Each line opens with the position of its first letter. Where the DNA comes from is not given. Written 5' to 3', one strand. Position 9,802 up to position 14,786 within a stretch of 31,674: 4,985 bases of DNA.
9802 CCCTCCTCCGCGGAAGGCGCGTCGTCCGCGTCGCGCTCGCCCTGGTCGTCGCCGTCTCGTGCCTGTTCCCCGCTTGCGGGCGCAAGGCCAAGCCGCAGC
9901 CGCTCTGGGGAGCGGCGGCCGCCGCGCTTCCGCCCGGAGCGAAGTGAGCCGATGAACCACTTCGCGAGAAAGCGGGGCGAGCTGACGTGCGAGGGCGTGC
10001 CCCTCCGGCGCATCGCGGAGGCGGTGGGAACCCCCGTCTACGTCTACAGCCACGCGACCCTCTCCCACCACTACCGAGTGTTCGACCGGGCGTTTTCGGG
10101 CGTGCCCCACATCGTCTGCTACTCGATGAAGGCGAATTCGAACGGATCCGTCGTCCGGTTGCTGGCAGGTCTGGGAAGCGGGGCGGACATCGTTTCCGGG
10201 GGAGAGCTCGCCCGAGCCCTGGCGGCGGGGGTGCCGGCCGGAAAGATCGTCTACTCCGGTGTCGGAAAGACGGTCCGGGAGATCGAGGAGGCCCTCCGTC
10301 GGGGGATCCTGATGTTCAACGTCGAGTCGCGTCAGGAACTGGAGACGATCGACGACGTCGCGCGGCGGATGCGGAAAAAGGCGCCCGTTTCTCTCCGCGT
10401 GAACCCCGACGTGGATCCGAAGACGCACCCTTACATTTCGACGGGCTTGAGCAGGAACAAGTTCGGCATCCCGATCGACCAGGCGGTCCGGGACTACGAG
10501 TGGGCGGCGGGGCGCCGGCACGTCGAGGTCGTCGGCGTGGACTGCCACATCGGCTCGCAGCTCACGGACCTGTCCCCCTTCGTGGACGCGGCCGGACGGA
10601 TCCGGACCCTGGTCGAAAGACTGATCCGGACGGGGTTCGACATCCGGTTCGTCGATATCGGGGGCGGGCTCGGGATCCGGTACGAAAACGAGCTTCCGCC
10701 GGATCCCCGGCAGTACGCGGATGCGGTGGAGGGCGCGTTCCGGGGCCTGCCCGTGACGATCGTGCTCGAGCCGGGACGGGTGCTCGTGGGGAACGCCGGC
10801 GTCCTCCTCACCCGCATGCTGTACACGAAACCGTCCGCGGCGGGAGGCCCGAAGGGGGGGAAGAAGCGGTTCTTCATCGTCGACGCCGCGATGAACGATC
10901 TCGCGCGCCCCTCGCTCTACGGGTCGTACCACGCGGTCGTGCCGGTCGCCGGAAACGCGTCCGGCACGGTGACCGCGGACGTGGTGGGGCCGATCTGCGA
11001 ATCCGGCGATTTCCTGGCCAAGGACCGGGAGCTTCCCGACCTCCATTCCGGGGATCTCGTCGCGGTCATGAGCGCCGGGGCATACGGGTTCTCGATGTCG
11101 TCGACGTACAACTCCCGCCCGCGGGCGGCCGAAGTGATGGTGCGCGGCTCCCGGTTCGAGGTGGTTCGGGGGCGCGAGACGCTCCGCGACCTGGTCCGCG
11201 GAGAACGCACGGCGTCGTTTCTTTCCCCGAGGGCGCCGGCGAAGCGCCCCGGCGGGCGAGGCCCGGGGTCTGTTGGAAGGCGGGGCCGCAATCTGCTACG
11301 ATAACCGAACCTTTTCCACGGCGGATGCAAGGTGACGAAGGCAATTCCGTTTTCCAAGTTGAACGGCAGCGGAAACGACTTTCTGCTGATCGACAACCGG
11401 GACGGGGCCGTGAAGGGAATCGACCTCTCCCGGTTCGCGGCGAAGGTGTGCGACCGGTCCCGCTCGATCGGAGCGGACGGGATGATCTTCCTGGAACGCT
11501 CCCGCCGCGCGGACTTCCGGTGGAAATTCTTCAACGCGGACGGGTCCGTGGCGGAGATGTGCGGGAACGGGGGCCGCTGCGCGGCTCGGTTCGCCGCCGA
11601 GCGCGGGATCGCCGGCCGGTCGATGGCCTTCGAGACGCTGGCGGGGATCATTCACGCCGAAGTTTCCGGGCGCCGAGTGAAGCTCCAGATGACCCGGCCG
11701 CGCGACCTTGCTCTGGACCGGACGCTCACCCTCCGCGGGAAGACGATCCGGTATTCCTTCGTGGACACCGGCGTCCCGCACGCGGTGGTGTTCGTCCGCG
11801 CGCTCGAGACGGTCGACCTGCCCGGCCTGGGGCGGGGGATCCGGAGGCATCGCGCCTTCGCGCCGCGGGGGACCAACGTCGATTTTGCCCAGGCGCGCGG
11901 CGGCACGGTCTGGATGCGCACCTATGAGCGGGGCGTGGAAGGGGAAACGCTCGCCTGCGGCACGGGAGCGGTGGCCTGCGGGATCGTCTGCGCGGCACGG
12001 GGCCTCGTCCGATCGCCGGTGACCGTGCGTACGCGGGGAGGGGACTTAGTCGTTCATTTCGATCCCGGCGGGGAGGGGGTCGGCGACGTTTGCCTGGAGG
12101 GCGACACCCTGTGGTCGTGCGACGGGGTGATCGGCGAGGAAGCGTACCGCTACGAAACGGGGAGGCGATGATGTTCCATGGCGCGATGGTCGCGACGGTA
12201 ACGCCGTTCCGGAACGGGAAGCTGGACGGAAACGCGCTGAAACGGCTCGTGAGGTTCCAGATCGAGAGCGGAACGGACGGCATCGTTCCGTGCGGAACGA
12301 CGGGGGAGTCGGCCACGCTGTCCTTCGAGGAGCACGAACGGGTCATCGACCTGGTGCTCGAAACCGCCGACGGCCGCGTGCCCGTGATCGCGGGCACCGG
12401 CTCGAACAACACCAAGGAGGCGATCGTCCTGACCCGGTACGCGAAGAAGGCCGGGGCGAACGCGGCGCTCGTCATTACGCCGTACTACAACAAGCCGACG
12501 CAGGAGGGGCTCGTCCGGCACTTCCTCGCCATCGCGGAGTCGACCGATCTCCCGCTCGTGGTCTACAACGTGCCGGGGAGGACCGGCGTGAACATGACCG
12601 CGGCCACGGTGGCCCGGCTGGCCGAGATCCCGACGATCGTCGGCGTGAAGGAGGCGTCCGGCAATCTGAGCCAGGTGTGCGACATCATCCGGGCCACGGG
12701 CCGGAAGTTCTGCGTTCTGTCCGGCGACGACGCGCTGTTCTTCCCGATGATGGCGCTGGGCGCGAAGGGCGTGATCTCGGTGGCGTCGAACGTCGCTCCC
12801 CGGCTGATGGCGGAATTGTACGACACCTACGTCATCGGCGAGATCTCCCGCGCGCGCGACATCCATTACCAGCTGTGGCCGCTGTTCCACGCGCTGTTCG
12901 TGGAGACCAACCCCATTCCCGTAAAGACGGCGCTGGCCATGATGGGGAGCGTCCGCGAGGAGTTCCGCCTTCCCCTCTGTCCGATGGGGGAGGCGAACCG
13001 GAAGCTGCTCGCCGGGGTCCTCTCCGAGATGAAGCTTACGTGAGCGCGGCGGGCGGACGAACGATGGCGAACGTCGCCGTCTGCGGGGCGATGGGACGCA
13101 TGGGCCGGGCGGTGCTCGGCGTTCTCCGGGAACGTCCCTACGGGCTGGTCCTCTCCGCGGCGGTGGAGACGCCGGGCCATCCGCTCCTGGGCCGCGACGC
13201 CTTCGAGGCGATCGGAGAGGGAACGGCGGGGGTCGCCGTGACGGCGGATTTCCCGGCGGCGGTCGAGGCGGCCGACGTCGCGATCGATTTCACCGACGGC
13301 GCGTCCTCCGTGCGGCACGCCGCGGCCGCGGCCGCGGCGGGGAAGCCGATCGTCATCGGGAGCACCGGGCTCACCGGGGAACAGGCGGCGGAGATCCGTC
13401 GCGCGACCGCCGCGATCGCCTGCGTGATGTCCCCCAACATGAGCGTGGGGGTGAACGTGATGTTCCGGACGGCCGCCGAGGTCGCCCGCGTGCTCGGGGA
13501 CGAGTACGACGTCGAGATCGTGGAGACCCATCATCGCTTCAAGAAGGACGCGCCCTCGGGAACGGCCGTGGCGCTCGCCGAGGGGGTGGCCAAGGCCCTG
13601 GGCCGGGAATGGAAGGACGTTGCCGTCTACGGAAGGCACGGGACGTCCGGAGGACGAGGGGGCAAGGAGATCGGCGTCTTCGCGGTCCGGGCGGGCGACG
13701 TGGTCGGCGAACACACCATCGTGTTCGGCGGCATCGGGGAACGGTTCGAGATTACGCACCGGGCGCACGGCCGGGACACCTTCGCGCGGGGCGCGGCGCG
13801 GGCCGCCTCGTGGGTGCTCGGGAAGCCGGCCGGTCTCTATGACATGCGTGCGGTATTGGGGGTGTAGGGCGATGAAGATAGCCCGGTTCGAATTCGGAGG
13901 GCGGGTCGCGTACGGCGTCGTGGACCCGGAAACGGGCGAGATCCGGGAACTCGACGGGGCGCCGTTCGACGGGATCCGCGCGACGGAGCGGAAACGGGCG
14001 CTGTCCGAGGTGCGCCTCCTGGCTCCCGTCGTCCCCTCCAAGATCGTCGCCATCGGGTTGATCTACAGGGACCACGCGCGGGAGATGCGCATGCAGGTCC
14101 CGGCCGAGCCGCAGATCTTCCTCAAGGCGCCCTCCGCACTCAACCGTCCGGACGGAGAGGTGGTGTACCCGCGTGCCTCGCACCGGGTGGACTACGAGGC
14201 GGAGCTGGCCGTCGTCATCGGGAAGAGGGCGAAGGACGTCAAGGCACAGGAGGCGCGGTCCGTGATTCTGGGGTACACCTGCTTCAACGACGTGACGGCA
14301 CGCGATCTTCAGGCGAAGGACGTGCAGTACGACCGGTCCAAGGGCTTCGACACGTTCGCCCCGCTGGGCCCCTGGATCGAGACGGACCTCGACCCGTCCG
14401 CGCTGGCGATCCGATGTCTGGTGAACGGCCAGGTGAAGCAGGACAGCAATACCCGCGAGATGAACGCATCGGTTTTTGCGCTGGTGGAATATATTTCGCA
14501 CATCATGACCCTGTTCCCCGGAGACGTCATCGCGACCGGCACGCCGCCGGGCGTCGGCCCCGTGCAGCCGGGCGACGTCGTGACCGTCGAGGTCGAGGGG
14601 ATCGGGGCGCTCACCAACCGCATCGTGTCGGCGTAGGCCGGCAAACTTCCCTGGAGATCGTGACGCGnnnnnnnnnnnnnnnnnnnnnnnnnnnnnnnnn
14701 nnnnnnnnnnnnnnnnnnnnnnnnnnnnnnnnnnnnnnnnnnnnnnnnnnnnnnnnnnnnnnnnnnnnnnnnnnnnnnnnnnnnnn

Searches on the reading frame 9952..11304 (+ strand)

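Call 61: search_protein_families(library=pfam, proteins=[window:9952-11304:+], max_evalue=0.000001)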
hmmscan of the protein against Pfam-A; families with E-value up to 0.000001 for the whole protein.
window:9952-11304:+ (450 aa): 2 families
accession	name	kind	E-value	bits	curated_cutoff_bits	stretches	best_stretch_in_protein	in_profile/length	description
PF02784.22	Orn_Arg_deC_N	-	5e-65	219.8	23.4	1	36-279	3-246/247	Pyridoxal-dependent decarboxylase, pyridoxal binding domain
PF00278.28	Orn_DAP_Arg_deC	-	1.4e-27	96.3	23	1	30-376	2-95/95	Pyridoxal-dependent decarboxylase, C-terminal sheet domain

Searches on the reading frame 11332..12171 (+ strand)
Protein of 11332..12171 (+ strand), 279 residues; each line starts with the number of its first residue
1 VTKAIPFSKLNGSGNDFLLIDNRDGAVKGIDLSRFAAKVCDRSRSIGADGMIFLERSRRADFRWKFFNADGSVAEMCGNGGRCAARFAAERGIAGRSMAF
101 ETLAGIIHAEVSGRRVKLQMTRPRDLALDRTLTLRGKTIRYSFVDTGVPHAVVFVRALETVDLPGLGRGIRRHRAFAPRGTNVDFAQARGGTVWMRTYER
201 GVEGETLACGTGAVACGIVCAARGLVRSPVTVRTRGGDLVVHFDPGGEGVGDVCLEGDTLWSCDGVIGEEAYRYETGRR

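Call 61: search_protein_families(library=pfam, proteins=[window:11332-12171:+], max_evalue=0.000001)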
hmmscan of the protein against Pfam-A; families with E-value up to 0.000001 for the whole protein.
window:11332-12171:+ (279 aa): 1 family
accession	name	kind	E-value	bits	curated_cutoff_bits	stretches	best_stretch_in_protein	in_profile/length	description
PF01678.24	DAP_epimerase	-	5.5e-49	165.7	34.7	2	7-122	1-117/121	Diaminopimelate epimerase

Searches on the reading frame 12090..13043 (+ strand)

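Call 61: search_protein_families(library=pfam, proteins=[window:12090-13043:+], max_evalue=0.000001)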
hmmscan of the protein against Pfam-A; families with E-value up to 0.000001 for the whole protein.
window:12090-13043:+ (317 aa): 1 family
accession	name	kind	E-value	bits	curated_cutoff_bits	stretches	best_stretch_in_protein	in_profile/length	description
PF00701.28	DHDPS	-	3.4e-104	348.1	22.1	1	29-312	2-287/289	Dihydrodipicolinate synthetase family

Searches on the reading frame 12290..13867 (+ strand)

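Call 61: search_protein_families(library=pfam, proteins=[window:12290-13867:+], max_evalue=0.000001)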
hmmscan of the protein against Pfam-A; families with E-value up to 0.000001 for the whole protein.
window:12290-13867:+ (525 aa): 2 families
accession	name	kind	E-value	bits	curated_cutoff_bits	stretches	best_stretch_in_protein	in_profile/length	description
PF05173.19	DapB_C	-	2.5e-43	147.4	27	1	387-523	1-121/121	Dihydrodipicolinate reductase, C-terminus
PF01113.26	DapB_N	-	1.5e-30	106.3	25.6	1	261-384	2-124/124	Dihydrodipicolinate reductase, N-terminus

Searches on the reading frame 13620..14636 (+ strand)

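Call 61: search_protein_families(library=pfam, proteins=[window:13620-14636:+], max_evalue=0.000001)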
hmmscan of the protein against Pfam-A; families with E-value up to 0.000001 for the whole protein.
window:13620-14636:+ (338 aa): 2 families
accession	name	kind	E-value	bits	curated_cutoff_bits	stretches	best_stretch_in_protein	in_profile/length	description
PF01557.24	FAA_hydrolase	-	2e-68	230.7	23.9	1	141-336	1-214/214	Fumarylacetoacetate (FAA) hydrolase C-terminal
PF10370.14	Rv2993c-like_N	-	6.2e-16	59.5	21.3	1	85-136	1-50/50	Rv2993c-like, N-terminal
